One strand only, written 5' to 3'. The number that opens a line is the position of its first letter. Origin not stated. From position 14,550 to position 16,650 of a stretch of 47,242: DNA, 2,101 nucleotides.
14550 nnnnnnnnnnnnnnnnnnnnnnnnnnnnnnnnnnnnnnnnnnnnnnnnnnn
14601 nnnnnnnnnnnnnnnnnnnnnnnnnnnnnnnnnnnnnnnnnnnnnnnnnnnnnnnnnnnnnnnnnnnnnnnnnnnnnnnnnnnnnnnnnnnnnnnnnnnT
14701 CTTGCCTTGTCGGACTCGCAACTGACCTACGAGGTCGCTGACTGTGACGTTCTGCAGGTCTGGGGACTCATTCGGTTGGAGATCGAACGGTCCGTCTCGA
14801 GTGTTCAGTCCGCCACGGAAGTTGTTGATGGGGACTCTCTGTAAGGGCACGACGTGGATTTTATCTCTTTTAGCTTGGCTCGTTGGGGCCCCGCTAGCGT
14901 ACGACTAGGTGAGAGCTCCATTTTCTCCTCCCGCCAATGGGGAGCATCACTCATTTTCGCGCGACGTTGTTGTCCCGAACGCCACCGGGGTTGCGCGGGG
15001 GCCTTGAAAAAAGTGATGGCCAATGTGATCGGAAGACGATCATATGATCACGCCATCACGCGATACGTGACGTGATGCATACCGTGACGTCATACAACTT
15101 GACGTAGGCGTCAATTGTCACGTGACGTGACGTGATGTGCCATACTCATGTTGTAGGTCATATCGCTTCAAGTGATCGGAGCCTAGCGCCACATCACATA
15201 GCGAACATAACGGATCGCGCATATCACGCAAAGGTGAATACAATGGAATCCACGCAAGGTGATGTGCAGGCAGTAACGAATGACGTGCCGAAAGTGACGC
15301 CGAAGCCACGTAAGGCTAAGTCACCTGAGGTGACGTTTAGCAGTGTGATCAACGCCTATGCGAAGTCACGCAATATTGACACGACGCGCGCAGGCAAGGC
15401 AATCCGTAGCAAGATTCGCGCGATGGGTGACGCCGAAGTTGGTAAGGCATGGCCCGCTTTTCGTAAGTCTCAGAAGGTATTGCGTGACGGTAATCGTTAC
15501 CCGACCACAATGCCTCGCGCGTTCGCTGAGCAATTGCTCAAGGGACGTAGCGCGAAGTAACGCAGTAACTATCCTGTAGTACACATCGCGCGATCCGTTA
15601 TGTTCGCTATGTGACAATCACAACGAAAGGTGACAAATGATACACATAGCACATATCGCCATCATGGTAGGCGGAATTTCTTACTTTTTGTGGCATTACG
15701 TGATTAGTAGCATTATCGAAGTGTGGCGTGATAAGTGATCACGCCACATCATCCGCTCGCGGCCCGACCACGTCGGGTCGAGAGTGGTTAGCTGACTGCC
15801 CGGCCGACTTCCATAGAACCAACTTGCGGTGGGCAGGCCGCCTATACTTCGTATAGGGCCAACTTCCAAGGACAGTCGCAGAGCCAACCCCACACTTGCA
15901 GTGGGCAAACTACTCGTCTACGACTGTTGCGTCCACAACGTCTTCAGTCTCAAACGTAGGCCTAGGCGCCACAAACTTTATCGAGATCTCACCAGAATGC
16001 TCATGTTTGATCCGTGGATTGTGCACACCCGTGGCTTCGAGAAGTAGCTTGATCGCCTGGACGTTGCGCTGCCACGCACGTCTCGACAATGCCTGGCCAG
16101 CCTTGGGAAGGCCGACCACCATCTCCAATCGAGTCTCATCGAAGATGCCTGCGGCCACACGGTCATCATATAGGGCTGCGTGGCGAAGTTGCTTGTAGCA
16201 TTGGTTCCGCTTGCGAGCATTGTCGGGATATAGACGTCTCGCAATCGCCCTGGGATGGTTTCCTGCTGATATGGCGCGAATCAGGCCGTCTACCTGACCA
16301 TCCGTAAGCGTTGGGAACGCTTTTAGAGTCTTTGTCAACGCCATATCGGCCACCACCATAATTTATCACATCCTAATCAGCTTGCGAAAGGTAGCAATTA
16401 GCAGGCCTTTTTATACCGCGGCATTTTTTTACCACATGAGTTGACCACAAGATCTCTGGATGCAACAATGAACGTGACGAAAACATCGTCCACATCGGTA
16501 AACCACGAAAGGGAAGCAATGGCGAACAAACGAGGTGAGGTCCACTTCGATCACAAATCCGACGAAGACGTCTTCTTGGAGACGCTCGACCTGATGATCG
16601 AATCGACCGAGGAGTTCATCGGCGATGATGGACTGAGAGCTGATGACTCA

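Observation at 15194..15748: Opposite-strand two-ORF cassette bracketed by a perfect 27-bp inverted repeat inside the late operon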

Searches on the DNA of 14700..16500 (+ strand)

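Call 4: search_dna_similar(query=window:14800-16400:+, collection=phages, mode=distant, max_rows=30)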
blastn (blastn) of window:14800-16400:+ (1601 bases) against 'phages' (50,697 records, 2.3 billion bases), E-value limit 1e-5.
No match.

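Call 50: search_rna_families(source=window, start=14700, end=16500, threshold=evalue, max_evalue=1)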
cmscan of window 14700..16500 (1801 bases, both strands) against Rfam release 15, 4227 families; matches with E-value up to 1: 0.
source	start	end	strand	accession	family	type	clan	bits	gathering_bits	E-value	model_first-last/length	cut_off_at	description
